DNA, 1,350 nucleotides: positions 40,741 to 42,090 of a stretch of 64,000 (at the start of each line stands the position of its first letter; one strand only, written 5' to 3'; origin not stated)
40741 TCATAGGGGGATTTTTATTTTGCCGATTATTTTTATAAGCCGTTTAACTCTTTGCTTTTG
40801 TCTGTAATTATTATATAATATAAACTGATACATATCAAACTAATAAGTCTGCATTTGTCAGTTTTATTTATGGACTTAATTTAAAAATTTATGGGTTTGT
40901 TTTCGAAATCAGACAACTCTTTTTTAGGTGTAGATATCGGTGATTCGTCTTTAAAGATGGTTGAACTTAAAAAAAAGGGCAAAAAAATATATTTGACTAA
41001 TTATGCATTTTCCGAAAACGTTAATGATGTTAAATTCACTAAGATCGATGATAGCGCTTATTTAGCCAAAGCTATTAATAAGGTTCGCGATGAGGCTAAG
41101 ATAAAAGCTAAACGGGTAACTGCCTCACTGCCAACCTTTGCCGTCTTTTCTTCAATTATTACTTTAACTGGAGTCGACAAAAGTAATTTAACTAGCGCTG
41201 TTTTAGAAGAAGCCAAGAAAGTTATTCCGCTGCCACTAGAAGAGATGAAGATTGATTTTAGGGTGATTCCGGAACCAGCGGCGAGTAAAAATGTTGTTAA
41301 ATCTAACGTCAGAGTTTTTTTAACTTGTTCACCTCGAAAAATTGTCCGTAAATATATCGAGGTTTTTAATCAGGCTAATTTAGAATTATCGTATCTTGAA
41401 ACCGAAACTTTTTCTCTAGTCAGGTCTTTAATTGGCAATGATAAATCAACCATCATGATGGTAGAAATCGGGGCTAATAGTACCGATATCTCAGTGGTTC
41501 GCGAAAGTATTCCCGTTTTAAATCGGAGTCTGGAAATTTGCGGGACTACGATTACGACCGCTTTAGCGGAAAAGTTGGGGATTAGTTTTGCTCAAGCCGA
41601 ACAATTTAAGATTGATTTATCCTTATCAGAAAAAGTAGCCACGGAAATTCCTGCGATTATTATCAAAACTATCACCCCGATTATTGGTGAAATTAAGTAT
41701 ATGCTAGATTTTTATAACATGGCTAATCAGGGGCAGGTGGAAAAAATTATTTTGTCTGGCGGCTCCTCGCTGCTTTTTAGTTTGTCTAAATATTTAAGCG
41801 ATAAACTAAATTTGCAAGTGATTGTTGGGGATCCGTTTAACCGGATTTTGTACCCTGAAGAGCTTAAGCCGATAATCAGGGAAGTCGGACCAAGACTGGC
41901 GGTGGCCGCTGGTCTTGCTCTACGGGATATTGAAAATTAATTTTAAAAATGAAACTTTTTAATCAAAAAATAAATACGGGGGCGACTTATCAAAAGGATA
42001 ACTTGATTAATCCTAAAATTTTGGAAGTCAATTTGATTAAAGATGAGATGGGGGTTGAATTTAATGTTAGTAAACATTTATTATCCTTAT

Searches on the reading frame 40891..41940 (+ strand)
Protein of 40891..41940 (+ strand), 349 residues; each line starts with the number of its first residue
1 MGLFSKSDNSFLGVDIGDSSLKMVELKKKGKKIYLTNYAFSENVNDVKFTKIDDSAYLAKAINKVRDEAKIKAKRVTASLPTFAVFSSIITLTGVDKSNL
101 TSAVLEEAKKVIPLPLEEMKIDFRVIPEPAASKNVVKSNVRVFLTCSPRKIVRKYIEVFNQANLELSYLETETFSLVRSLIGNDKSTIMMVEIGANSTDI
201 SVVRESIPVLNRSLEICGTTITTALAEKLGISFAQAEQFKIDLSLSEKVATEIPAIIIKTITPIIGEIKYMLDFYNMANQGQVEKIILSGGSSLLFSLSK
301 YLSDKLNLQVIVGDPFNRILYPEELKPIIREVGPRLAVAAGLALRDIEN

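Call 11: search_protein_families(library=pfam, proteins=[window:40891-41940:+], max_evalue=0.01)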
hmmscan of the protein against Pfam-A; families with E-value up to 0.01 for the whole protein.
window:40891-41940:+ (349 aa): 5 families
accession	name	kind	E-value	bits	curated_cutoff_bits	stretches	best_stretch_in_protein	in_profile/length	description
PF11104.14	PilM_2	-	2e-44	152.4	27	1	13-346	1-339/340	Type IV pilus assembly protein PilM;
PF14450.12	FtsA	-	1.8e-09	38.4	31.8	1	190-316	2-113/127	Cell division protein FtsA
PF08841.16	DDR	-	3.4e-07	30.1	24.6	0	186-240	133-188/328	Diol dehydratase reactivase ATPase-like domain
PF06723.19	MreB_Mbl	-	2.7e-06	26.9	27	0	251-314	240-305/327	MreB/Mbl protein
PF01869.26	BcrAD_BadFG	-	0.006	16.6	31.5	0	12-78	1-64/271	BadF/BadG/BcrA/BcrD ATPase family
